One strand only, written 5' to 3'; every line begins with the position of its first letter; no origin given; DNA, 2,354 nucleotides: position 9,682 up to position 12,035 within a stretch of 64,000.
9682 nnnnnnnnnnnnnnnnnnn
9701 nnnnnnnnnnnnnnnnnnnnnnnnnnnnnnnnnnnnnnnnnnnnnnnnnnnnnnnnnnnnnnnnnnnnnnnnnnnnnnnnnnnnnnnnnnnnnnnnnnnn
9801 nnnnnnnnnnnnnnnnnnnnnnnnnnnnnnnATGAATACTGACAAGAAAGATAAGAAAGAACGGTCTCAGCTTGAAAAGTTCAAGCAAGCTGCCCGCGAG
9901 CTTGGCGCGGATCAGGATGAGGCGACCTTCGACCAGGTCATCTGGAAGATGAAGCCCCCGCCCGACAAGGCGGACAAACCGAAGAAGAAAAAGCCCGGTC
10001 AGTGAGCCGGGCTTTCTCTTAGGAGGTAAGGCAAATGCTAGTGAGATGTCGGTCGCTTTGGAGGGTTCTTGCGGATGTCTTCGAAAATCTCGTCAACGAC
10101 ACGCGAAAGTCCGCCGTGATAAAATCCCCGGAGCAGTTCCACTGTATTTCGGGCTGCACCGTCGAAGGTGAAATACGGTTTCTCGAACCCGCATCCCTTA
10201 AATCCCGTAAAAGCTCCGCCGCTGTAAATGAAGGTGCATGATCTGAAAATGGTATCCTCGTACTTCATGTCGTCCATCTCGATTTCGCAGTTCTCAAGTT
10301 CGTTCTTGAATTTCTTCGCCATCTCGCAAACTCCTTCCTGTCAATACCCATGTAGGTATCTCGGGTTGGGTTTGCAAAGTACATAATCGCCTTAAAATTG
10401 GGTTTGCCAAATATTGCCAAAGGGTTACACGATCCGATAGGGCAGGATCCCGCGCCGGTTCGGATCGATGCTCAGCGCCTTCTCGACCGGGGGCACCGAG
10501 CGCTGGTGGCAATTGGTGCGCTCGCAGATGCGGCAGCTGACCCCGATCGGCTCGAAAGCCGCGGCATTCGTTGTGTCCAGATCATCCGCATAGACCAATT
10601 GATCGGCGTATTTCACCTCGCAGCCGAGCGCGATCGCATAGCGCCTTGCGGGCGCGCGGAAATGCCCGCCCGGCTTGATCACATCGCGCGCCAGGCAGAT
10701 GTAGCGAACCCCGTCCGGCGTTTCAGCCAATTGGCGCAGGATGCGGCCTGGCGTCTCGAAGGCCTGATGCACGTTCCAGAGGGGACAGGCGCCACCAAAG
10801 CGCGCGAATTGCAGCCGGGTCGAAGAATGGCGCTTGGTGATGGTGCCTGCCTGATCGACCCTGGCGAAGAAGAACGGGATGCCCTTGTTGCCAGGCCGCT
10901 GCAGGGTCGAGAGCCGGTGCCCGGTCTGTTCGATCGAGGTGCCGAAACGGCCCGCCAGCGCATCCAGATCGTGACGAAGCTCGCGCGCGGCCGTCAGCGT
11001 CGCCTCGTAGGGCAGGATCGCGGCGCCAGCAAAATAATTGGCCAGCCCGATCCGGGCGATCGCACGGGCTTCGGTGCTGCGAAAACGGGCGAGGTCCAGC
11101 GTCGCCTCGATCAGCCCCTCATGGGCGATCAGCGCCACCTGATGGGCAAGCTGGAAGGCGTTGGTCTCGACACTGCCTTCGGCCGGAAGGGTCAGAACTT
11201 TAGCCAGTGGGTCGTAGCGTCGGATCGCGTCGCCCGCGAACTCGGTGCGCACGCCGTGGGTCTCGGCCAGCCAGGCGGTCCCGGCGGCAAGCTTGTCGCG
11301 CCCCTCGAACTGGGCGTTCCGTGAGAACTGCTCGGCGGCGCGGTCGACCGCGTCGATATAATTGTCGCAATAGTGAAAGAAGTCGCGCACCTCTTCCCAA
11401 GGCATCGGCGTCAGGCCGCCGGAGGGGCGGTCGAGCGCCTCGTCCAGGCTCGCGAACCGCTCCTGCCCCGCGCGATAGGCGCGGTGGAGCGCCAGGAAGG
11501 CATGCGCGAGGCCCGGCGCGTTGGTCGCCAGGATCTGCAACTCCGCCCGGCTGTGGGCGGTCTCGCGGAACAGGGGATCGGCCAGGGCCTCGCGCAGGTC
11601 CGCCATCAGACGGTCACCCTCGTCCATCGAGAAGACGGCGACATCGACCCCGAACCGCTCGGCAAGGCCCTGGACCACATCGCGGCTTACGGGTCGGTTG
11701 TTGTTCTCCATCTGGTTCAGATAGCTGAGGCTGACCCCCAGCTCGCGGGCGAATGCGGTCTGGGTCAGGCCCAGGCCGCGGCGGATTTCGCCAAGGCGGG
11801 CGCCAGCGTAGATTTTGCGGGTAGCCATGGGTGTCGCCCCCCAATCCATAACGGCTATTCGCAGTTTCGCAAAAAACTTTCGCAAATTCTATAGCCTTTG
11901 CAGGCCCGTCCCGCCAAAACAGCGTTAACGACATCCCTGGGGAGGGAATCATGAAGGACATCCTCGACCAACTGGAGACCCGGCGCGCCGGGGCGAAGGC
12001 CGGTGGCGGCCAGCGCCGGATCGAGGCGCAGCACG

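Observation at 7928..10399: Intact IS1595 transposon carrying a Panacea (DUF4065) antitoxin / RelE-like toxin operon and two orphan ORFs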

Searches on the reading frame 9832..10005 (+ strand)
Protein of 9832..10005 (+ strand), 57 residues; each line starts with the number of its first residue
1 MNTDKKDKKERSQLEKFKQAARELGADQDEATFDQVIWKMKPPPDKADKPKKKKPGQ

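Call 4: search_protein_families(library=pfam, proteins=[window:9832-10005:+], max_evalue=1)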
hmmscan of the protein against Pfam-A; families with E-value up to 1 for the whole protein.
window:9832-10005:+ (57 aa): 0 families

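Call 6: search_protein_families(library=ncbifam, proteins=[window:9832-10005:+], max_evalue=1)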
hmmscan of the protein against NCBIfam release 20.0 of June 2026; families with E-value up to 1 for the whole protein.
window:9832-10005:+ (57 aa): 0 families

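Call 7: search_protein_families(library=padloc, proteins=[window:9832-10005:+], max_evalue=1)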
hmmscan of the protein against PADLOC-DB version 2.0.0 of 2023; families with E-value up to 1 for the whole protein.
window:9832-10005:+ (57 aa): 0 families

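Call 8: search_protein_families(library=phrogs, proteins=[window:9832-10005:+], max_evalue=1)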
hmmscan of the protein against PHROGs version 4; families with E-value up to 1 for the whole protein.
window:9832-10005:+ (57 aa): 0 families

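Call 60: search_dna_similar(query=window:9832-10005:+, collection=plasmids, mode=protein, max_evalue=0.01, max_rows=25)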
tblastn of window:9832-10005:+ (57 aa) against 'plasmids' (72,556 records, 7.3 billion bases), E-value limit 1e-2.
No match.

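Call 130: search_solved_structures(query=A9, max_evalue=10, show_alignments=2)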
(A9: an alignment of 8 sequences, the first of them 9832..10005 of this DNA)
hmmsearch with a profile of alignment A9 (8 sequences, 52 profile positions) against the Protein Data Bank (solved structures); distinct sequences matched with E-value up to 10: 7.
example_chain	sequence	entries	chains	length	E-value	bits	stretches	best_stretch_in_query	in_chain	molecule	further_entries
3viq_A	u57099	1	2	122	0.98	12.8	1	15-36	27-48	Swi5-dependent recombination DNA repair protein 1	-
8ofl_A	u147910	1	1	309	1.8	12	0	10-24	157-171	Coproporphyrin III ferrochelatase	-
8omm_A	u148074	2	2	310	1.8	11.9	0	10-24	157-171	Coproporphyrin III ferrochelatase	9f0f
6sv3_A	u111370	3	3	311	1.8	11.9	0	10-24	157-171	Ferrochelatase | Coproporphyrin III ferrochelatase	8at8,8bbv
8aw7_A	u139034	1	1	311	1.8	11.9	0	10-24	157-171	Coproporphyrin III ferrochelatase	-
6rwv_A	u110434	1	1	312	1.8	11.9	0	10-24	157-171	Ferrochelatase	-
9f0g_A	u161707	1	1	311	1.8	11.9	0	10-24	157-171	Coproporphyrin III ferrochelatase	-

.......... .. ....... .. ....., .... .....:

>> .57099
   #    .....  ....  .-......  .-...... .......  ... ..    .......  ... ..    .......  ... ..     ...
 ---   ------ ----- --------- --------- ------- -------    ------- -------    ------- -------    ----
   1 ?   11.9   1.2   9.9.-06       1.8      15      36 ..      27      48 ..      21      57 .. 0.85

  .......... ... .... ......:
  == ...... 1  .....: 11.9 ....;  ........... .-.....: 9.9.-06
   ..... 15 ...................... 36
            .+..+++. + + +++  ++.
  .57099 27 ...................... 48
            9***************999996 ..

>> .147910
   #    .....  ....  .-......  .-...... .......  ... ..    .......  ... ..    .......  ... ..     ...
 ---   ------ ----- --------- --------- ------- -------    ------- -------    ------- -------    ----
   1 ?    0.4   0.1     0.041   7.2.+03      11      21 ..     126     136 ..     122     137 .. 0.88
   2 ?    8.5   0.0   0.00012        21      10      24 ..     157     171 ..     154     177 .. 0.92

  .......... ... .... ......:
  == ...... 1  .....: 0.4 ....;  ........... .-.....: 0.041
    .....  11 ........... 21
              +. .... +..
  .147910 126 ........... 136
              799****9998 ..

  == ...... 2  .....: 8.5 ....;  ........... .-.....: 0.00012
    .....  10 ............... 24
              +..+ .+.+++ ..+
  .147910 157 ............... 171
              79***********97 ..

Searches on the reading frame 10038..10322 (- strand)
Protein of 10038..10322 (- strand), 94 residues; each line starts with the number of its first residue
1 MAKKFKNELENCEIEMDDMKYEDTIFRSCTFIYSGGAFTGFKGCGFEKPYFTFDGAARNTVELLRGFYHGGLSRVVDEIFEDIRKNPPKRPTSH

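Call 4: search_protein_families(library=pfam, proteins=[window:10038-10322:-], max_evalue=1)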
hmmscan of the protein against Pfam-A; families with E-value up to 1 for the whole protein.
window:10038-10322:- (94 aa): 3 families
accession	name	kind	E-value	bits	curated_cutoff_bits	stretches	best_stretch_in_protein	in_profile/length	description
PF23894.2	LD_SV2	-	0.002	18.9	29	1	12-52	33-73/92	SV2A/B/C luminal domain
PF17442.7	U62_UL91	-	0.12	12.9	25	1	5-33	8-36/65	Functional domain of U62 and UL91 proteins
PF13599.13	Pentapeptide_4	-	0.18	12.3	38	1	9-51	8-48/78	Pentapeptide repeat region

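Call 6: search_protein_families(library=ncbifam, proteins=[window:10038-10322:-], max_evalue=1)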
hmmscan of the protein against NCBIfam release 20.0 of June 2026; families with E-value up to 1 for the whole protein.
window:10038-10322:- (94 aa): 0 families

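Call 7: search_protein_families(library=padloc, proteins=[window:10038-10322:-], max_evalue=1)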
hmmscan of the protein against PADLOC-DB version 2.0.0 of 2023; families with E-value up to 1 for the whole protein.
window:10038-10322:- (94 aa): 0 families

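Call 8: search_protein_families(library=phrogs, proteins=[window:10038-10322:-], max_evalue=1)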
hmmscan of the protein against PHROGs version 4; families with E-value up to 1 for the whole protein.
window:10038-10322:- (94 aa): 3 families
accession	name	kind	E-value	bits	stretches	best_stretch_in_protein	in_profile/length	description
phrog_26297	-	unknown function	3.1e-16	60.6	1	8-88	8-91/93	-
phrog_21048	-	unknown function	0.32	12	1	5-64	7-65/69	-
phrog_24530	-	unknown function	0.66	9.9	1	4-52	62-108/365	-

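Call 80: search_dna_similar(query=window:10038-10322:-, collection=phages, mode=protein, max_evalue=0.001, max_rows=15)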
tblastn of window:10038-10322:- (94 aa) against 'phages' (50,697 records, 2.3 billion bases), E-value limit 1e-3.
Records with a match: 1; places in all: 1; records where one place covers at least 80% of the query: 1.
Best place of each record, by identity: <60% 1.
By first word of the organism name: Elizabethkingia 1.
By host as written in the record: Elizabethkingia anophelis 1.
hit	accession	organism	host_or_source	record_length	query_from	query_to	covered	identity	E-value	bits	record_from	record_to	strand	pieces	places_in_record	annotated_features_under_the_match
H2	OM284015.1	Elizabethkingia phage EKP1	Elizabethkingia anophelis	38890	1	85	90%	35.2%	6e-7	51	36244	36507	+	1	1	hypothetical protein (x2)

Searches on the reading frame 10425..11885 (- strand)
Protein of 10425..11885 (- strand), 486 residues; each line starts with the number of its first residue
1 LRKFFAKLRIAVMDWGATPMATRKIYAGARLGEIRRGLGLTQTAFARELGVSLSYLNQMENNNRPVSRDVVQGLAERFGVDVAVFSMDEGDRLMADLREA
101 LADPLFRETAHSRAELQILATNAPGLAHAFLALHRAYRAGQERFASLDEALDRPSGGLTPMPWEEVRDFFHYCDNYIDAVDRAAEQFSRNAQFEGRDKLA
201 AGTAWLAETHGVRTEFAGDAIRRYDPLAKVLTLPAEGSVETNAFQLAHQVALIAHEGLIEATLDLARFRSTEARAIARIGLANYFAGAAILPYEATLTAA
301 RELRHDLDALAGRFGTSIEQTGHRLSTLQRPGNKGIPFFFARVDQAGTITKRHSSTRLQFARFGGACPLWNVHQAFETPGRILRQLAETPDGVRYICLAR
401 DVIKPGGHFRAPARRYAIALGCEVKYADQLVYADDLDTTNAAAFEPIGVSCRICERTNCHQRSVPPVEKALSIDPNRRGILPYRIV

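Call 93: search_protein_families(library=pfam, proteins=[window:10425-11885:-], max_evalue=0.001)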
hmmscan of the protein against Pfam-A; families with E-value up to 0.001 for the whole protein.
window:10425-11885:- (486 aa): 5 families
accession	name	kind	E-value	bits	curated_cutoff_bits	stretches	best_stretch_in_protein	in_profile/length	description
PF09856.14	ScfRs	-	1.2e-68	230.4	24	1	327-483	1-157/157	Short-chain fatty acyl coenzyme A regulator, C-terminal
PF06114.19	Peptidase_M78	-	2.1e-17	63.5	22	1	220-326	19-123/123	IrrE N-terminal-like domain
PF01381.28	HTH_3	-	2.3e-11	44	23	1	33-84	3-54/55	Helix-turn-helix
PF13560.12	HTH_31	-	5.8e-11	43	27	1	28-83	3-59/64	Helix-turn-helix domain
PF12844.13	HTH_19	-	1.3e-08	35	30.2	1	28-81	1-54/64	Helix-turn-helix domain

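Call 107: list_cluster_members(proteins=[window:10425-11885:-, window:11951-13483:+, window:4390-6627:-])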
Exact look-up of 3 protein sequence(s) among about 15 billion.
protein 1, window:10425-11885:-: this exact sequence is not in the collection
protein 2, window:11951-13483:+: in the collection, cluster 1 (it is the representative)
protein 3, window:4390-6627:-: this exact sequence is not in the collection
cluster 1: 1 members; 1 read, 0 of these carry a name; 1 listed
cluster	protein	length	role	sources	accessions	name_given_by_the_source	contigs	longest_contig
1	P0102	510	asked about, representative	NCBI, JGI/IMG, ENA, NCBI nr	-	-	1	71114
